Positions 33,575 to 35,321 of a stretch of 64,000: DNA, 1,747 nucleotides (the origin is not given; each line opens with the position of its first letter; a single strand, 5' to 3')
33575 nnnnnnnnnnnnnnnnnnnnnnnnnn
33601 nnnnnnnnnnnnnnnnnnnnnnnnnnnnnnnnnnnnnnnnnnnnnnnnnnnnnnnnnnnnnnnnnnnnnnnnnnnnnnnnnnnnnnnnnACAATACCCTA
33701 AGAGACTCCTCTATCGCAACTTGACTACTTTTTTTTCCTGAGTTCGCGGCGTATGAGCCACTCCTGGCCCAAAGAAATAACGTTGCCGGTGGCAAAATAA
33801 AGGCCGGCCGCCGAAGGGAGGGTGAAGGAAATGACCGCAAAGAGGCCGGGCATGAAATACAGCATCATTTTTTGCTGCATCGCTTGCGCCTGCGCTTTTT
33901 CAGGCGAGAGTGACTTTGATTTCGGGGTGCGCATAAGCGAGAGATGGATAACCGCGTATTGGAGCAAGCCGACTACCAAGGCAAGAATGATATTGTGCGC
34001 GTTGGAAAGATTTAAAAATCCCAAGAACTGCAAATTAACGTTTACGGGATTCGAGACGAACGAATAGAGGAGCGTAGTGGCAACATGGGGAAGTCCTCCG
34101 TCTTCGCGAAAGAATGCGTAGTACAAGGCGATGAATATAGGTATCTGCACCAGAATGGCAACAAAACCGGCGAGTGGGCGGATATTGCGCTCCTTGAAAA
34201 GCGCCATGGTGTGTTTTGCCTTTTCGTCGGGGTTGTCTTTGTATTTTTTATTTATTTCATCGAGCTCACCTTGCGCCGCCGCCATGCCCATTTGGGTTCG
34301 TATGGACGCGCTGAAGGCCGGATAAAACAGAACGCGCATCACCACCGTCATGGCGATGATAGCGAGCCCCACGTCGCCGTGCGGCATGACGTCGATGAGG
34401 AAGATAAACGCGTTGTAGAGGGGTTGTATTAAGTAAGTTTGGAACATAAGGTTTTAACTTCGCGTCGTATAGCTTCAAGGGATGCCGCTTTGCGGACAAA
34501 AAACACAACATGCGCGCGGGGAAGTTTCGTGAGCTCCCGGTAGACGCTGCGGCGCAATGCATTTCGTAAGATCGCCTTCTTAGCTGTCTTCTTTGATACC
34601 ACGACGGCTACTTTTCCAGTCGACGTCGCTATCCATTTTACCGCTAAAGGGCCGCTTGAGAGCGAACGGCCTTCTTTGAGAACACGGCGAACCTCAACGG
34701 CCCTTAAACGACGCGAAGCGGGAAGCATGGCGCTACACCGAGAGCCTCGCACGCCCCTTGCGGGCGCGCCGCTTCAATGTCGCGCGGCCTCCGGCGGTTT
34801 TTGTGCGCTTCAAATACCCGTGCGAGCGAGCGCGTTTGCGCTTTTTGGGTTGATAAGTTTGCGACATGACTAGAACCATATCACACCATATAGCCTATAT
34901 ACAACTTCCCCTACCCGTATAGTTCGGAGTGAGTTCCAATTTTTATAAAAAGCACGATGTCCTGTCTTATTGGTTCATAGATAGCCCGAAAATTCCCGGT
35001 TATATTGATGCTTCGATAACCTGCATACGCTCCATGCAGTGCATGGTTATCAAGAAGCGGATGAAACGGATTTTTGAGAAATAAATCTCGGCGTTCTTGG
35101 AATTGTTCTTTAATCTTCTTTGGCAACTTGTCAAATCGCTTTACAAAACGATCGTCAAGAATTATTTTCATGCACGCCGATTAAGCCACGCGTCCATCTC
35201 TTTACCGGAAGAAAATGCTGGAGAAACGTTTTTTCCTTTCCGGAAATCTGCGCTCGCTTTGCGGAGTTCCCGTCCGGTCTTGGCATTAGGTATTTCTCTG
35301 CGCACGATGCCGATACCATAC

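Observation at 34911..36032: Two type II toxin-antitoxin pairs inserted between rpmH and dnaA at the replication-origin locus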

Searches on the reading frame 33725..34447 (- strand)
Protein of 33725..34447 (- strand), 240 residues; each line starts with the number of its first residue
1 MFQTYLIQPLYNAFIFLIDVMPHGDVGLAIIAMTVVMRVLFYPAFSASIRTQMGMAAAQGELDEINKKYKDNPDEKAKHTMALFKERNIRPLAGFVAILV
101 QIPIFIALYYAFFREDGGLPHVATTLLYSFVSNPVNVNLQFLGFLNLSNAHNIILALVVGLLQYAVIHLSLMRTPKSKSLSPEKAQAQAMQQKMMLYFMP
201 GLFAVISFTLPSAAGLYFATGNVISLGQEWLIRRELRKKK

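Call 80: search_protein_families(library=pfam, proteins=[window:33725-34447:-], max_evalue=0.00001)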
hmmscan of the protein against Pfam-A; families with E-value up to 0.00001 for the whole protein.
window:33725-34447:- (240 aa): 1 family
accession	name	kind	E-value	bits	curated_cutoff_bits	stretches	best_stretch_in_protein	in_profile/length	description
PF02096.25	60KD_IMP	-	6e-40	137.3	35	1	27-234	2-163/163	60Kd inner membrane protein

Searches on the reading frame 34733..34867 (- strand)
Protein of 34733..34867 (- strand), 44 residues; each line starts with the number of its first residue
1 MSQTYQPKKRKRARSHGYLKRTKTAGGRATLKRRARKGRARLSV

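Call 80: search_protein_families(library=pfam, proteins=[window:34733-34867:-], max_evalue=0.00001)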
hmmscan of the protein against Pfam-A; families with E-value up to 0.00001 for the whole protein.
window:34733-34867:- (44 aa): 1 family
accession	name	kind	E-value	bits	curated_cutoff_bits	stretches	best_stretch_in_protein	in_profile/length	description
PF00468.22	Ribosomal_L34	-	1.3e-17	63.9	25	1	1-44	1-44/44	Ribosomal protein L34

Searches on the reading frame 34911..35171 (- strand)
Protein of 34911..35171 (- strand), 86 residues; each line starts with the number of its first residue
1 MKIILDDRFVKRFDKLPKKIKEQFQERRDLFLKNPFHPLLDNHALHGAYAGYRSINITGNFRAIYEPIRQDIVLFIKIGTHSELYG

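Call 3: search_protein_families(library=pfam, proteins=[window:34911-35171:-], max_evalue=1)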
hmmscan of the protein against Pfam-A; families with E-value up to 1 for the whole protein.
window:34911-35171:- (86 aa): 2 families
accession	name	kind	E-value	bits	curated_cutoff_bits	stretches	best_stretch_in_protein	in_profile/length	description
PF15738.11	YafQ_toxin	-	1.3e-08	35.4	30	1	10-85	13-87/88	Bacterial toxin of type II toxin-antitoxin system, YafQ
PF05016.21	ParE_toxin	-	1.8e-06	28.9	23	1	3-85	1-89/89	ParE toxin of type II toxin-antitoxin system, parDE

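Call 4: search_protein_families(library=ncbifam, proteins=[window:34911-35171:-], max_evalue=1)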
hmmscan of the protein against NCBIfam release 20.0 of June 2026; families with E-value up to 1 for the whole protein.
window:34911-35171:- (86 aa): 3 families
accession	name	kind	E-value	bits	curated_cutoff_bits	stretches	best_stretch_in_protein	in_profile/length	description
TIGR02385.1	RelE_StbE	subfamily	2.6e-10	40.7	27.9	1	2-85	1-88/88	type II toxin-antitoxin system mRNA interferase toxin, RelE/StbE family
TIGR00053.1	TIGR00053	subfamily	9.6e-08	32.5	87.25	1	2-85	3-91/92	YafQ family addiction module toxin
TIGR02116.1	toxin_Txe_YoeB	equivalog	0.019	15.1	51.8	1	14-81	13-79/80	Txe/YoeB family addiction module toxin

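Call 7: search_protein_families(library=padloc, proteins=[window:34911-35171:-], max_evalue=1)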
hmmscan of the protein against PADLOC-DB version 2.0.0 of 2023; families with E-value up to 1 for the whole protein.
window:34911-35171:- (86 aa): 0 families

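Call 10: search_solved_structures(query=window:34911-35171:-, max_evalue=1, show_alignments=2)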
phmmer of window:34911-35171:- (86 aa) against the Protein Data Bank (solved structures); distinct sequences matched with E-value up to 1: 15.
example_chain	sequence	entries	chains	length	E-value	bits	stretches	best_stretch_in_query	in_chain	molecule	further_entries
4ls4_A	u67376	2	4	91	1.6e-05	28.5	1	2-85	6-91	Uncharacterized protein, Toxin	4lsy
1z8m_A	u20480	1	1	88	2.2e-05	28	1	2-85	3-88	conserved hypothetical protein HP0894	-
4ltt_A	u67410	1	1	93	2.2e-05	28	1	2-85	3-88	Uncharacterized protein, toxin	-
4nrn_A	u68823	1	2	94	0.001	22.7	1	23-85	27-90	metal-bound toxin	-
2otr_A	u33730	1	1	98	0.0012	22.5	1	24-85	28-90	Hypothetical protein HP0892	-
4ml2_A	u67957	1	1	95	0.0037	20.9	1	30-86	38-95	mRNA interferase YafQ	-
4q2u_B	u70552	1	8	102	0.0043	20.7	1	30-86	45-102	mRNA interferase YafQ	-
4v7k_Ay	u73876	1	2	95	0.022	18.5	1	5-80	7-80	Toxin relE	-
4ml0_B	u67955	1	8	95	0.022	18.4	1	30-86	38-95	Predicted toxin of the YafQ-DinJ toxin-antitoxin system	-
4fxe_D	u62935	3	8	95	0.024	18.4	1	5-80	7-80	mRNA interferase RelE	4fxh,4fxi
2kc8_A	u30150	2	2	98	0.031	18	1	5-79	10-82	Toxin relE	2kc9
4v7j_Ay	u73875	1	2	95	0.044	17.5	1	5-80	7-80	Toxin relE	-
4mmg_A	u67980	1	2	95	0.05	17.3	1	30-86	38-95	mRNA interferase YafQ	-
6rfq_k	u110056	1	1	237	0.098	16.4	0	13-74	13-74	Subunit N7BML assembly factor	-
4mmj_A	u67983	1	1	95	0.31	14.8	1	30-86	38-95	Addiction module toxin, RelE/StbE family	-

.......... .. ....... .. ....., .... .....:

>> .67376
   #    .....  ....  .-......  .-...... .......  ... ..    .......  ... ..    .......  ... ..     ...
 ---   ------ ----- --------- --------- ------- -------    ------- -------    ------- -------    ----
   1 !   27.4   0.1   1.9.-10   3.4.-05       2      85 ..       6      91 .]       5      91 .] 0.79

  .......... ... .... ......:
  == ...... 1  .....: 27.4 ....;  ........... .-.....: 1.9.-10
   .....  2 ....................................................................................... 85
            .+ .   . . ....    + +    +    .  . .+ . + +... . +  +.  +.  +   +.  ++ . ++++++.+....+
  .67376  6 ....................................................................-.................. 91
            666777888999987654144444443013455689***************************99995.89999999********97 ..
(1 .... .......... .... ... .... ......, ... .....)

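Call 58: list_cluster_members(proteins=[P0001, P0005, P0256, window:34911-35171:-])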
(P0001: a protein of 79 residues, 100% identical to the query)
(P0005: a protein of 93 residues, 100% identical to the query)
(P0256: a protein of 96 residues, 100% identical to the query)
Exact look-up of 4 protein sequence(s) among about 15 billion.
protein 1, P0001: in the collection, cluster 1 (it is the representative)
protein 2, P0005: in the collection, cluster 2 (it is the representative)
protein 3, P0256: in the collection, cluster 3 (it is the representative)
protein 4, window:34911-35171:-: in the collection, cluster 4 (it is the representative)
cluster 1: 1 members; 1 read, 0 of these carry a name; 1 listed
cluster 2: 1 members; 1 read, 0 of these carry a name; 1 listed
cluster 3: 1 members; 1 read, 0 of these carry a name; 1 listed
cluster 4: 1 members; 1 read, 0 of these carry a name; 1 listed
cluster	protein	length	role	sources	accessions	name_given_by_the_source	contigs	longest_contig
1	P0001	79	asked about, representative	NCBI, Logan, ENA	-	-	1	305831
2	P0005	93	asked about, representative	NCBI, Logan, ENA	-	-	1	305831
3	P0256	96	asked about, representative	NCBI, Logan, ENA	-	-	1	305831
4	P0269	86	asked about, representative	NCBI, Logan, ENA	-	-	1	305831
